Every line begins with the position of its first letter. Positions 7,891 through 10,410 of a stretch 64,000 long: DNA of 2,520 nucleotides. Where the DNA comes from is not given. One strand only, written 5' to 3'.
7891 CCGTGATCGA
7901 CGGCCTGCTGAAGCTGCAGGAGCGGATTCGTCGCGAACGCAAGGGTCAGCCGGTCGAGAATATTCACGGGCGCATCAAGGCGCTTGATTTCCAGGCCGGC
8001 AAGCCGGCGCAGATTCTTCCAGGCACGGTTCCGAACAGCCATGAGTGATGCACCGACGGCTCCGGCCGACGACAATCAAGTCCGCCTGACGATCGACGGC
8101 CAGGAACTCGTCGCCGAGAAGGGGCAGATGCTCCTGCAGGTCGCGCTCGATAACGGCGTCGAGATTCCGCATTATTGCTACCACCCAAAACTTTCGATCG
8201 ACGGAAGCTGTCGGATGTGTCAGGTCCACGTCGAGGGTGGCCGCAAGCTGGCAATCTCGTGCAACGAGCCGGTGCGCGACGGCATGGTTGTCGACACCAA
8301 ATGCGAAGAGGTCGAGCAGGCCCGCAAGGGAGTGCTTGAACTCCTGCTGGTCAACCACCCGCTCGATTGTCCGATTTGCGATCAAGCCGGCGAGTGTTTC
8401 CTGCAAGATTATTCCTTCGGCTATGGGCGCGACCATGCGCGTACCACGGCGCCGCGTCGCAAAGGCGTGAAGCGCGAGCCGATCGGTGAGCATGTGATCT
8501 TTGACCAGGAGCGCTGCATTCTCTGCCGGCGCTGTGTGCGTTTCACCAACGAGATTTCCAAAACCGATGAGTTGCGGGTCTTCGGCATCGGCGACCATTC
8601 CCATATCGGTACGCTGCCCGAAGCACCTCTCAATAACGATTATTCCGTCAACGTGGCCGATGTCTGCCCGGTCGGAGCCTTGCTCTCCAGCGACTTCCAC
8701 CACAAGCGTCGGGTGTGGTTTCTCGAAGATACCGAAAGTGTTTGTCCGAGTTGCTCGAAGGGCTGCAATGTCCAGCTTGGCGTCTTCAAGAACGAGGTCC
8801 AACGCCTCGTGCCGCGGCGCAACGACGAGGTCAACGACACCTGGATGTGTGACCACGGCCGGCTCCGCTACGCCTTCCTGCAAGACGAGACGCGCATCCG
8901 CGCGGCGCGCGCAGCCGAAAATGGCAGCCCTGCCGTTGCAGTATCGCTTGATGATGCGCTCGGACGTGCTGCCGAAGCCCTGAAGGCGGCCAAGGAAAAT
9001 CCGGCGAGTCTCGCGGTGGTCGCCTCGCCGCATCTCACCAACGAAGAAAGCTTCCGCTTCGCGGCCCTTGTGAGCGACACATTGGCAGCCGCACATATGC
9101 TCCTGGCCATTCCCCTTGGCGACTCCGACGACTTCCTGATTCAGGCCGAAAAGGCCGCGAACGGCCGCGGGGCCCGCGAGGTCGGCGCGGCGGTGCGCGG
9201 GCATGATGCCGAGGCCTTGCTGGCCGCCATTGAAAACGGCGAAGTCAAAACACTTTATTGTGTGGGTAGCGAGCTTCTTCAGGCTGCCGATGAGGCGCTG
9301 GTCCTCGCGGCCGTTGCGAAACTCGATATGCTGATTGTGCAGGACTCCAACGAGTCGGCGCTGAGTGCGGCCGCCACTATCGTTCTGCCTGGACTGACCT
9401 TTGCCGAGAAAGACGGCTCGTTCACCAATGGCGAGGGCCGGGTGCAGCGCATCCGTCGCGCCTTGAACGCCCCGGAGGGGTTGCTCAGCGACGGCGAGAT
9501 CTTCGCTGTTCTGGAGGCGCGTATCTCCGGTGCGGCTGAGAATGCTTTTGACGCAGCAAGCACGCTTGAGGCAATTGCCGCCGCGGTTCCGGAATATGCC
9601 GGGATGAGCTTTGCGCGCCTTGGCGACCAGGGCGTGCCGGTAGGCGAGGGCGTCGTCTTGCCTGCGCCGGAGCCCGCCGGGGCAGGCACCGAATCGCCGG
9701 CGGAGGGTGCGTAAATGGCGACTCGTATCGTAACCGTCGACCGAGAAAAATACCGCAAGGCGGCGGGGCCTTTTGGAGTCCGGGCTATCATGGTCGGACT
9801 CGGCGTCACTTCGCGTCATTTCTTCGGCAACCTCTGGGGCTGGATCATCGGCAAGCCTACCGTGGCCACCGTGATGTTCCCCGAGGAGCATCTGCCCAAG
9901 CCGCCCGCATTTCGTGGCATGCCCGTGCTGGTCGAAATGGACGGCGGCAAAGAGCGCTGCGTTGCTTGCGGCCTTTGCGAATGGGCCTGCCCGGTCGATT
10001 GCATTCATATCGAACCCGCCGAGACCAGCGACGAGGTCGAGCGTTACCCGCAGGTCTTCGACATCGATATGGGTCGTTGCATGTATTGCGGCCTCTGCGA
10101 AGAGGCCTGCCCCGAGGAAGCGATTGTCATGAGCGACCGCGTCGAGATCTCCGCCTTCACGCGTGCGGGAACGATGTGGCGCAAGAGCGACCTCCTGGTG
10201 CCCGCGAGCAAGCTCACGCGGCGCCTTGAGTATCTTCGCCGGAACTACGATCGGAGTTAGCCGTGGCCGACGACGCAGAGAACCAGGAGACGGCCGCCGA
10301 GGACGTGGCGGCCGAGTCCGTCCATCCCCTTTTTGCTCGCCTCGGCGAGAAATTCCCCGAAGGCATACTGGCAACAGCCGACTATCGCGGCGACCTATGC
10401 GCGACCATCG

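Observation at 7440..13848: Complex I peripheral arm only: contiguous nuoB-G-I-C-D-E-F with no membrane subunits, directly downstream of a GT39 glycosyltransferase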

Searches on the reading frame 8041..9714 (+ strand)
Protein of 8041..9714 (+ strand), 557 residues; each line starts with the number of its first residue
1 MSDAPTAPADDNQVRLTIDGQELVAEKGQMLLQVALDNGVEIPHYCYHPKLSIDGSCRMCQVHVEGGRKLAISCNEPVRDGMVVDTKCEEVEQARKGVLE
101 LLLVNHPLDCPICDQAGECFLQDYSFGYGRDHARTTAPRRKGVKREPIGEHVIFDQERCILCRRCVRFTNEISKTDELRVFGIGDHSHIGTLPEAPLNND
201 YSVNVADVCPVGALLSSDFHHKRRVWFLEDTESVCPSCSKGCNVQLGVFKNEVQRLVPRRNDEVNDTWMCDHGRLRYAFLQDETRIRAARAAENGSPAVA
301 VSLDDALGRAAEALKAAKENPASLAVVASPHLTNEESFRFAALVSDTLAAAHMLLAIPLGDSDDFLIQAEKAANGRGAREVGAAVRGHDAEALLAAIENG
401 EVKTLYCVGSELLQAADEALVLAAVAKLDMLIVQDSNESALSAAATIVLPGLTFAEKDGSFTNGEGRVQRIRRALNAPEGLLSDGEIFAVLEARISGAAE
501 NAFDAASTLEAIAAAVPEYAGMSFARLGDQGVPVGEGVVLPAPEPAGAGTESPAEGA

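Call 3: search_protein_families(library=pfam, proteins=[window:8041-9714:+])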
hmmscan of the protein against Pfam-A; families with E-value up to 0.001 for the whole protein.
window:8041-9714:+ (557 aa): 7 families
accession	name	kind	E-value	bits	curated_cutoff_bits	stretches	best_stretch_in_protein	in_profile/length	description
PF22117.2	Fer4_Nqo3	-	2.1e-22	79.5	27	1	149-214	1-66/67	NADH-quinone oxidoreductase subunit 3, ferredoxin-like domain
PF13510.11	Fer2_4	-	1.6e-19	70.2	22.8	1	12-87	2-80/82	2Fe-2S iron-sulfur cluster binding domain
PF10588.14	NADH-G_4Fe-4S_3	-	1.2e-17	63.6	27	1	95-134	1-40/40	NADH-ubiquinone oxidoreductase-G iron-sulfur binding region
PF00384.28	Molybdopterin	-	3.1e-16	59.8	24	1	376-491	229-350/353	Molybdopterin oxidoreductase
PF00111.32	Fer2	-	4.3e-08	33.4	21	1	17-69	2-52/77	2Fe-2S iron-sulfur cluster binding domain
PF04879.21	Molybdop_Fe4S4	-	2.5e-07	31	22.7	1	231-279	4-52/55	Molybdopterin oxidoreductase Fe4S4 domain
PF22151.2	Fer4_NDSU1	-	1e-06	28.6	23.8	1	230-276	3-49/51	NADH-ubiquinone oxidoreductase NDSU1/NuoG-like, 4Fe-4S domain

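Call 4: search_protein_families(library=ncbifam, proteins=[window:8041-9714:+])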
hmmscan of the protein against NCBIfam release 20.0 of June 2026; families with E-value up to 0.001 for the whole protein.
window:8041-9714:+ (557 aa): 14 families
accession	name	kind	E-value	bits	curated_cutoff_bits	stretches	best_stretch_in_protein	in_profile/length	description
TIGR01973.1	NuoG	equivalog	2.6e-126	422.8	470.05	2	16-357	1-338/606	NADH-quinone oxidoreductase subunit NuoG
NF005895.0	PRK07860.1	equivalog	1.9e-96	323.9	802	2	6-344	10-347/811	NADH-quinone oxidoreductase subunit G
NF006305.0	PRK08493.1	equivalog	2.7e-47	161.4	591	2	14-181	2-165/819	NADH-quinone oxidoreductase subunit G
NF040763.1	FeFe_hydrog_A6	exception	1.1e-46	159.4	765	1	14-226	1-215/571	NADH-dependent [FeFe] hydrogenase, group A6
NF005745.0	PRK07569.1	equivalog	3.1e-37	128.2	333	1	15-215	5-208/238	bidirectional hydrogenase complex protein HoxU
TIGR01591.1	Fdh-alpha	equivalog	5.6e-37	127.2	666.25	2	386-531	368-513/672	formate dehydrogenase subunit alpha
NF040762.1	Hydr_FeFe_Clost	exception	1.6e-27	96.4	900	1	15-222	2-211/572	ferredoxin hydrogenase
NF009454.0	PRK12814.1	equivalog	4.9e-25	88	916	1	12-110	2-100/657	putative NADPH-dependent glutamate synthase small subunit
NF047855.1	AssmNtatRedNasC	equivalog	3e-17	62.2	1100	2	386-550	394-559/708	assimilatory nitrate reductase catalytic subunit NasC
NF041323.1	Nitr_red_NasA_Halo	equivalog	7.9e-13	47.8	1000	1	395-545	371-521/673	assimilatory nitrate reductase NasA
NF012032.0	PRK15488.1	equivalog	2.4e-08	32.5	694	1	229-335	42-151/759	thiosulfate reductase PhsA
TIGR01701.1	Fdhalpha-like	subfamily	5.9e-08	31.3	582.15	1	385-522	426-581/744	FdhF/YdeP family oxidoreductase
NF010055.0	PRK13532.1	equivalog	7.1e-06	24.5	904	1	393-484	466-560/830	nitrate reductase catalytic subunit NapA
TIGR01706.1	NAPA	equivalog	5.2e-05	21.7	930.55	1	387-484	460-560/830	periplasmic nitrate reductase subunit alpha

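Call 19: search_solved_structures(query=window:8041-9714:+, show_alignments=2, max_evalue=1e-20)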
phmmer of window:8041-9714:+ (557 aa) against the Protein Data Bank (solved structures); distinct sequences matched with E-value up to 1e-20: 54.
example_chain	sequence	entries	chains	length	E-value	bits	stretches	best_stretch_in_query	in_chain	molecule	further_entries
9iho_G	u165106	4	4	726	1.1e-79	271.7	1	12-333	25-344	NUAM (75 kDa) subunit of mitochondrial NADH:ubiquinone oxidoreductase (Complex I)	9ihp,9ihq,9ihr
6gcs_A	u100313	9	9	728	2.5e-79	270.4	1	13-319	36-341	75-KDA PROTEIN (NUAM) | Subunit NUAM of NADH:Ubiquinone Oxidoreductase (Complex I) | NADH-ubiquinone oxidoreductase 78 kDa subunit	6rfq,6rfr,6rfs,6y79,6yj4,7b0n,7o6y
9f5x_C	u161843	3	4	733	3.7e-77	263.3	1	6-318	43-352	NADH:ubiquinone oxidoreductase 78 kDa subunit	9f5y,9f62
7zm7_A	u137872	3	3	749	3.8e-76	260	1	12-358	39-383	NADH-ubiquinone oxidoreductase-like protein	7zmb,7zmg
7arc_G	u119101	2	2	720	1.7e-75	257.8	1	3-301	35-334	75 kDa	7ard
7qsd_G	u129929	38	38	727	1.7e-74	254.5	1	6-322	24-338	NADH-ubiquinone oxidoreductase 75 kDa subunit, mitochondrial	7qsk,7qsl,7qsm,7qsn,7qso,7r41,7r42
6zk9_3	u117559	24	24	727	1.7e-74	254.5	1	6-323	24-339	NADH:ubiquinone oxidoreductase core subunit S1 | NADH-ubiquinone oxidoreductase 75 kDa subunit, mitochondrial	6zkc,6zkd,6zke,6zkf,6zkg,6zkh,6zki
9cwt_M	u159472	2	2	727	2.7e-74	253.9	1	6-318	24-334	NADH-ubiquinone oxidoreductase 75 kDa subunit, mitochondrial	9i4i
7vxu_M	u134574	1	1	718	2.8e-74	253.8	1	6-322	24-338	NADH-ubiquinone oxidoreductase 75 kDa subunit, mitochondrial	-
5gpn_Y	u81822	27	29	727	2.9e-74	253.8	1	6-322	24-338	NADH-ubiquinone oxidoreductase 75 kDa subunit | NADH-ubiquinone oxidoreductase 75 kDa subunit, mitochondrial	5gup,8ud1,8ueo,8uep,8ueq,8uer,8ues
5o31_G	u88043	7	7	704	3.2e-74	253.6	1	6-322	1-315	NADH-ubiquinone oxidoreductase 75 kDa subunit, mitochondrial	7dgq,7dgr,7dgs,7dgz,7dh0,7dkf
5lnk_3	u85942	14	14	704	3.2e-74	253.6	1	6-323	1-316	Mitochondrial complex I, 75 kDa subunit | NADH:ubiquinone oxidoreductase core subunit S1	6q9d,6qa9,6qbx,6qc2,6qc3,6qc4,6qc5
7ak5_G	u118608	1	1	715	1.1e-73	251.8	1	6-321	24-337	NADH-ubiquinone oxidoreductase 75 kDa subunit, mitochondrial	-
8uca_S1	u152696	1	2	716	1.1e-73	251.8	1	6-321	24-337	NADH-ubiquinone oxidoreductase 75 kDa subunit, mitochondrial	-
6g2j_G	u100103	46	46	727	1.2e-73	251.7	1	6-321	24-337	NADH-ubiquinone oxidoreductase 75 kDa subunit, mitochondrial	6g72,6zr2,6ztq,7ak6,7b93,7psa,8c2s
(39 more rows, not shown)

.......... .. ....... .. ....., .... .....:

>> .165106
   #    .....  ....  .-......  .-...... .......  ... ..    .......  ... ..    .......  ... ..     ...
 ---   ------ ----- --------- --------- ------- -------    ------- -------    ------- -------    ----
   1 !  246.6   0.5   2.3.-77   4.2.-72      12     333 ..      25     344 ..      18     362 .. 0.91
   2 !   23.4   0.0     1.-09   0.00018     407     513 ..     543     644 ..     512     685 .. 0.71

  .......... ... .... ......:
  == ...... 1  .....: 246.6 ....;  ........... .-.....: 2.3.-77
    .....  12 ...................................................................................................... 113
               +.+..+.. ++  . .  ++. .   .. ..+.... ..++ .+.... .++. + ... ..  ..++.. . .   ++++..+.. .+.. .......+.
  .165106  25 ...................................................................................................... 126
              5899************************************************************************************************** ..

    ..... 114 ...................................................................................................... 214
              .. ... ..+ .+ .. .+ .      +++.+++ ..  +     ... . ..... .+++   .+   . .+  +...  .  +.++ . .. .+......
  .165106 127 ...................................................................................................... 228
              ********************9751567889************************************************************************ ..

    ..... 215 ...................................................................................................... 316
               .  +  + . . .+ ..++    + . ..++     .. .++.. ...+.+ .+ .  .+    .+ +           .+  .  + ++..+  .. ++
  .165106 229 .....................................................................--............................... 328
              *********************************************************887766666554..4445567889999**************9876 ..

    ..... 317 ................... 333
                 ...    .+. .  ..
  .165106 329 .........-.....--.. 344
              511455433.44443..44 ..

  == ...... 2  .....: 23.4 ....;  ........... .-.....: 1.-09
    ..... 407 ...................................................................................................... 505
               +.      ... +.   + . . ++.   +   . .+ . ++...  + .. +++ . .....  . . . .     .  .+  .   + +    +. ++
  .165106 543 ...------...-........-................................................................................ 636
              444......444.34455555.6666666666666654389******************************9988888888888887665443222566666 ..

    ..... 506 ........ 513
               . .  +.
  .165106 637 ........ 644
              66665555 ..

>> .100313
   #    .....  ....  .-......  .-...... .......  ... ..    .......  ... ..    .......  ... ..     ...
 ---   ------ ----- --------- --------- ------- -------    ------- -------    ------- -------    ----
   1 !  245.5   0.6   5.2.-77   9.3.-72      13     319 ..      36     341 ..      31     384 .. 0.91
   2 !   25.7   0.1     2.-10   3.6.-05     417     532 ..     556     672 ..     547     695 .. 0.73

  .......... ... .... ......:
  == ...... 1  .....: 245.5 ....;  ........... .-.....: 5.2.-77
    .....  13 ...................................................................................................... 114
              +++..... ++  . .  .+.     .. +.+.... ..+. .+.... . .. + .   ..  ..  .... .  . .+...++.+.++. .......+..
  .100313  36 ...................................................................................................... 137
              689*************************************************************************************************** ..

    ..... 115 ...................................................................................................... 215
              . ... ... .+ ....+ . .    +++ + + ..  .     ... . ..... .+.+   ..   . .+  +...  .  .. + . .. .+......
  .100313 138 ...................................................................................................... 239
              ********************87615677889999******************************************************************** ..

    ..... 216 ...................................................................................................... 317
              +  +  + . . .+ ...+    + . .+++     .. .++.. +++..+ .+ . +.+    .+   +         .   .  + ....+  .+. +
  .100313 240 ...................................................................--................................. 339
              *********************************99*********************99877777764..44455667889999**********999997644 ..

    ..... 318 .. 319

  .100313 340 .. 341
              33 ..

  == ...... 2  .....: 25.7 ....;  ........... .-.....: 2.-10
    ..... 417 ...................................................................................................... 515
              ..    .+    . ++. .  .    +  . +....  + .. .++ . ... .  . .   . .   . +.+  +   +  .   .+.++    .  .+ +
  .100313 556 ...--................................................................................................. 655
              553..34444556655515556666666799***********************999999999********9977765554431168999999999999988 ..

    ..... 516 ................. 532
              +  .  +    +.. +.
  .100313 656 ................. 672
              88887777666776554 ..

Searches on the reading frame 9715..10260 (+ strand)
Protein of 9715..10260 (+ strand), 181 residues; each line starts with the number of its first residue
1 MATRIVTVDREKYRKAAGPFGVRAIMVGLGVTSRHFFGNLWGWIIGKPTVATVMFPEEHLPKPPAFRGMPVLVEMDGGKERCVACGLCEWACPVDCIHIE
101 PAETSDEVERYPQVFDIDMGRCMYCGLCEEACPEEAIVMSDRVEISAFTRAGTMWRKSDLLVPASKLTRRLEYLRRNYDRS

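Call 3: search_protein_families(library=pfam, proteins=[window:9715-10260:+])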
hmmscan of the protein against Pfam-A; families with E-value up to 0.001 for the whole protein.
window:9715-10260:+ (181 aa): 13 families
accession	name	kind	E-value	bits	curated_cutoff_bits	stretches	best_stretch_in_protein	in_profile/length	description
PF00037.32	Fer4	-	5.3e-14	51.8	21.1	2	117-137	3-23/24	4Fe-4S binding domain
PF12838.12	Fer4_7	-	7.8e-10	39.5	27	1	81-136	1-52/52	4Fe-4S dicluster domain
PF13187.11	Fer4_9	-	1.6e-08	34.9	27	2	81-137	1-52/52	4Fe-4S dicluster domain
PF14697.11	Fer4_21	-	6e-08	33.1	35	1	79-98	38-58/59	4Fe-4S dicluster domain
PF12797.12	Fer4_2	-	1.3e-07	31.5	24.5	0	80-94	8-22/22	4Fe-4S binding domain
PF13484.11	Fer4_16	-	4.7e-07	30.9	30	0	121-144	1-25/66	4Fe-4S double cluster binding domain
PF12837.12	Fer4_6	-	4.7e-06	26.7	25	0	114-137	1-24/24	4Fe-4S binding domain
PF13534.11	Fer4_17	-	1.1e-05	26.3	22.2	0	118-135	42-59/61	4Fe-4S dicluster domain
PF13183.11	Fer4_8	-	7.7e-05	23.6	27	0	80-135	3-67/68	4Fe-4S dicluster domain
PF12800.12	Fer4_4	-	0.00011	22.6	24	0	80-94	2-16/17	4Fe-4S binding domain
PF13237.11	Fer4_10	-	0.00018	21.8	25.5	1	79-133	6-53/53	4Fe-4S dicluster domain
PF12798.12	Fer4_3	-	0.00046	21.3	27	0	122-136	1-15/15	4Fe-4S binding domain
PF25160.1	LdpA_Fe-S-bd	-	0.00093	19.4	27.6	0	79-99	25-45/49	LdpA Fe-S cluster-binding domain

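Call 4: search_protein_families(library=ncbifam, proteins=[window:9715-10260:+])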
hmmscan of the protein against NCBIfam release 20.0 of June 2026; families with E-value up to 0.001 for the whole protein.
window:9715-10260:+ (181 aa): 63 families (the best 25 are shown)
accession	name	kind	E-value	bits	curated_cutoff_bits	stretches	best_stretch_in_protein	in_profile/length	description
NF004536.0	PRK05888.1-1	equivalog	2.9e-37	127.7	212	1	51-167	29-144/180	NADH-quinone oxidoreductase subunit NuoI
TIGR01971.1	NuoI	subfamily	7.4e-35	119.2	113.05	1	51-160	14-121/121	NADH-quinone oxidoreductase, chain I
NF004538.0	PRK05888.1-4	equivalog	1.2e-33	116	135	1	21-172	12-152/162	NADH-quinone oxidoreductase subunit NuoI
NF004539.0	PRK05888.1-5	equivalog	3.1e-31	108.3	225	1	51-169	32-149/162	NADH-quinone oxidoreductase subunit NuoI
NF004537.0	PRK05888.1-3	equivalog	4.7e-29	101.4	163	1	50-167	38-160/204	NADH-quinone oxidoreductase subunit NuoI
NF004542.0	PRK05888.2-3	equivalog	3.1e-26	92.1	248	1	47-173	49-174/203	NADH-quinone oxidoreductase subunit NuoI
NF004544.0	PRK05888.2-6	equivalog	3.7e-25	88.8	457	1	26-161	35-159/220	NADH-quinone oxidoreductase subunit NuoI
NF040612.1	F420_dehyd_FpoI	exception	2.1e-19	69.7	180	1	47-171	15-128/135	F420H2 dehydrogenase subunit FpoI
NF006076.0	PRK08222.1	equivalog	2.2e-19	70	270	1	48-154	11-107/181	hydrogenase 4 subunit H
NF009053.0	PRK12387.1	subfamily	2.7e-19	69.6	204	1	48-160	11-112/180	formate hydrogenlyase complex iron-sulfur subunit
NF004540.0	PRK05888.2-1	equivalog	1.9e-18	66.4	215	1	51-151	20-117/139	NADH-quinone oxidoreductase subunit NuoI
NF004541.0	PRK05888.2-2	equivalog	5.7e-15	55.5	217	1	47-144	33-118/168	NADH-quinone oxidoreductase subunit NuoI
NF042909.1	FMH_DH_FwdF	exception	5e-14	52.1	375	1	73-139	131-197/336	tungsten-dependent formylmethanofuran dehydrogenase subunit FwdF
NF004545.0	PRK05888.3-1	equivalog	1.6e-13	50.6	229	1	44-155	37-140/154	NADH-quinone oxidoreductase subunit NuoI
TIGR00403.1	ndhI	equivalog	4e-12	46.1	302.35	1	51-151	38-133/183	NAD(P)H-quinone oxidoreductase subunit I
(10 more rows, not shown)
